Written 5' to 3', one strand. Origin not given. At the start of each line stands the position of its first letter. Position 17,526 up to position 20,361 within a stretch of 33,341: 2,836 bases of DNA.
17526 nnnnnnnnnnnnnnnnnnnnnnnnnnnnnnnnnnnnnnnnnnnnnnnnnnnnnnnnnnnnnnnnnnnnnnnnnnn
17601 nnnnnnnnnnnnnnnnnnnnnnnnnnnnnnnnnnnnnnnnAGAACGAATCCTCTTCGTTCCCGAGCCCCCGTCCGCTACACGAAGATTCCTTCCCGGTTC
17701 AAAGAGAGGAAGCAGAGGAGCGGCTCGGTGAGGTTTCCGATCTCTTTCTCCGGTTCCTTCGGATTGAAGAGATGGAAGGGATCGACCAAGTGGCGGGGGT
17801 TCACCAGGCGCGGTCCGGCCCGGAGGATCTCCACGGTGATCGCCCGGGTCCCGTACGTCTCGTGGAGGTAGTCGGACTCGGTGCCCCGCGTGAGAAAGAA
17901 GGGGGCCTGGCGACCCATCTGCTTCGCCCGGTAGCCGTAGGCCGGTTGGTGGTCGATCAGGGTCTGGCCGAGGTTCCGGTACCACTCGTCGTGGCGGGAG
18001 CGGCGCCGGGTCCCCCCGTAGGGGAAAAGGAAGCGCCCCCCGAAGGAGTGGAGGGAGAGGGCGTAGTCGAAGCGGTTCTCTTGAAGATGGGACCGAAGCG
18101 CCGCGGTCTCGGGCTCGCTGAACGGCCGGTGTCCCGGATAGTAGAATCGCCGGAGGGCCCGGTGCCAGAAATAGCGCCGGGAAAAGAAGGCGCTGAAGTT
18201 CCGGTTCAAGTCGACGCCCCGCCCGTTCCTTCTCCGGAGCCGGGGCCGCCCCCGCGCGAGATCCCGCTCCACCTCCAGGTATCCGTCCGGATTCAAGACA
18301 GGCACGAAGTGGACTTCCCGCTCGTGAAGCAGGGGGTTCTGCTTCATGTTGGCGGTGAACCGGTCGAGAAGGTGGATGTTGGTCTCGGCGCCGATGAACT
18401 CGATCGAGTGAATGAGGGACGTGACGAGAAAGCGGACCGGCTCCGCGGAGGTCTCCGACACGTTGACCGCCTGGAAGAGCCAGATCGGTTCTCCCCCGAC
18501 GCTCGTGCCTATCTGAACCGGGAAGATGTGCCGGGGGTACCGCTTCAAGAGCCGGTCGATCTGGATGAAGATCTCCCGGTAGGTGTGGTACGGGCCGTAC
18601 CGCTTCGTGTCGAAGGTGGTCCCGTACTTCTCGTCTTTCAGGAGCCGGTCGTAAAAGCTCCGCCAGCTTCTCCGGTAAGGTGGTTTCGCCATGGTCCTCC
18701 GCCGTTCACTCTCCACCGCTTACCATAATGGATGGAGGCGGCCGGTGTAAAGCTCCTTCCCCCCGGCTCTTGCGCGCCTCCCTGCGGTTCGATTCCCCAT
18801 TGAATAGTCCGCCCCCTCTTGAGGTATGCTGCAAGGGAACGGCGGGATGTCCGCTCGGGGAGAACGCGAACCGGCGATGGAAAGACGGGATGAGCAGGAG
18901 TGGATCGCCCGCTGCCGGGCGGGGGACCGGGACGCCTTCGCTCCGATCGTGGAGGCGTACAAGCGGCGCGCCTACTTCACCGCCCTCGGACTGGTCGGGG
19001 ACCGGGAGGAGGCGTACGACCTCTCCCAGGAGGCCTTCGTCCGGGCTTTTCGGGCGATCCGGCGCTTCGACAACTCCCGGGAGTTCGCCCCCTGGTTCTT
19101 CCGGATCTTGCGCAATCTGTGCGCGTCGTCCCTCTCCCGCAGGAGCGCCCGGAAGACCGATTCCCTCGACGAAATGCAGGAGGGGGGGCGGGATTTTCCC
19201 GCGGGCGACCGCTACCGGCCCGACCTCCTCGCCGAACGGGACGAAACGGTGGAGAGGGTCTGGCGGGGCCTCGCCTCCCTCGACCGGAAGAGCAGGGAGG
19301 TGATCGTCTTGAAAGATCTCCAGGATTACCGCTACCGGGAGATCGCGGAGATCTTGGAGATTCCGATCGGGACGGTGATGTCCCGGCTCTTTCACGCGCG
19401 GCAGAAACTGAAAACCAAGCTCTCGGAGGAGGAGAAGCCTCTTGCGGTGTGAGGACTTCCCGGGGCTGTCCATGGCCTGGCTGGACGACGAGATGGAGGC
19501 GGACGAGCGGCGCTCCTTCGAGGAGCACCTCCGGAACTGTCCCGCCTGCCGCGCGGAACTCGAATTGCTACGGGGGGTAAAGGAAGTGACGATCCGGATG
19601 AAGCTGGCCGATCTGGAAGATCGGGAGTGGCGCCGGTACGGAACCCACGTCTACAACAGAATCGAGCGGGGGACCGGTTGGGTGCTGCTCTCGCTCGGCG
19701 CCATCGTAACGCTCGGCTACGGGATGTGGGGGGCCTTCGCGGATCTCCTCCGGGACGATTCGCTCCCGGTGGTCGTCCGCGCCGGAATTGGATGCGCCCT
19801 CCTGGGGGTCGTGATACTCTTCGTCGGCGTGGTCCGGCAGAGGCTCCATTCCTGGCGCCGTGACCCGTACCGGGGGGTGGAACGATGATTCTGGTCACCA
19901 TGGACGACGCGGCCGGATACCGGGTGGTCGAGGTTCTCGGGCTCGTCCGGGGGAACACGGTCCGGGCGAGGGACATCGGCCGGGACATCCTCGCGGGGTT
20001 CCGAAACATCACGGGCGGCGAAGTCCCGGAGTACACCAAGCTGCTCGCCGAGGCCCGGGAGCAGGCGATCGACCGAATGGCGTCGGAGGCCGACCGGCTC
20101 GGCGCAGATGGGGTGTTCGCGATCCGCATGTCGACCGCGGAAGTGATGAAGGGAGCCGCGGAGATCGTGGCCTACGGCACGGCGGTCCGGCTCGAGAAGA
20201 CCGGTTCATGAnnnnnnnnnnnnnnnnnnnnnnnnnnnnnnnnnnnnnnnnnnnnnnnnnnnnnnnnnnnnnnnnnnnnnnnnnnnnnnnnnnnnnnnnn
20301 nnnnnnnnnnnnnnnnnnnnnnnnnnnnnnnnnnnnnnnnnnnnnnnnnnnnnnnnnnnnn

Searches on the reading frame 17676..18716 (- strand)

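Call 38: search_protein_families(library=pfam, proteins=[window:17676-18716:-])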
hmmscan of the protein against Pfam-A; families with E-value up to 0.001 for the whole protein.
window:17676-18716:- (346 aa): 1 family
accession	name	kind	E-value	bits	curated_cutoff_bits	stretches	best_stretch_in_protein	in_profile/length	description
PF00246.29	Peptidase_M14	-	5.2e-34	118.6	21.6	1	53-301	5-265/286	Zinc carboxypeptidase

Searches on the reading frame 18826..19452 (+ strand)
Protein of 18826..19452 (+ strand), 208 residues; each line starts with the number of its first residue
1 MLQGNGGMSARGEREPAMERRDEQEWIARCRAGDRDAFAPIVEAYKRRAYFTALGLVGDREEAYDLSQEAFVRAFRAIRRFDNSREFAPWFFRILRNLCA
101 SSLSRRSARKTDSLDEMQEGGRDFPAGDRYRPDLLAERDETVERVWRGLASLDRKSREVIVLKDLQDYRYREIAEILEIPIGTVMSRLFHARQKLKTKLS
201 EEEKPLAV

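Call 38: search_protein_families(library=pfam, proteins=[window:18826-19452:+])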
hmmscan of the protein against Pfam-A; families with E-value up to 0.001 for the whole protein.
window:18826-19452:+ (208 aa): 4 families
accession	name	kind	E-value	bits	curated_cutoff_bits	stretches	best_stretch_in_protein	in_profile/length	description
PF04542.20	Sigma70_r2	-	4.4e-16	58.9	24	1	41-107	1-69/71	Sigma-70 region 2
PF08281.18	Sigma70_r4_2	-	6.5e-15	55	25.7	1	144-195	3-54/54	Sigma-70, region 4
PF04545.22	Sigma70_r4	-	4.5e-10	39.3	24.1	1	149-196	2-49/50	Sigma-70, region 4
PF07638.17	Sigma70_ECF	-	1.9e-05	25.1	21.1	1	57-200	43-184/185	ECF sigma factor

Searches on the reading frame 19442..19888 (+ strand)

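Call 84: search_protein_families(library=pfam, proteins=[window:19442-19888:+], max_evalue=0.1)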
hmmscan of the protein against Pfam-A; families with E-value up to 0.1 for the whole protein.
window:19442-19888:+ (148 aa): 2 families
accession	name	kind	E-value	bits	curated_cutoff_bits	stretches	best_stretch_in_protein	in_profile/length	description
PF13490.11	zf-HC2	-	3e-09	37.2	22.2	1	9-37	7-35/35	Putative zinc-finger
PF25213.1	HVO_A0261_N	-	0.00078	19.7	35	1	19-78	9-68/86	HVO_A0261 N-terminal domain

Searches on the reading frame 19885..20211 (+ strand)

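Call 84: search_protein_families(library=pfam, proteins=[window:19885-20211:+], max_evalue=0.1)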
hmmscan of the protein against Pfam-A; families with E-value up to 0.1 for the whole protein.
window:19885-20211:+ (108 aa): 2 families
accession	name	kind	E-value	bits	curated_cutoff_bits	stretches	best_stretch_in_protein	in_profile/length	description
PF01906.23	YbjQ_1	-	1.6e-35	122.3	23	1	1-102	1-102/103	Putative heavy-metal-binding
PF23025.1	YbjQ_2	-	0.02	15.6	29.1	1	3-104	9-102/103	C2 domain-containing protein 5, YbjQ-like domain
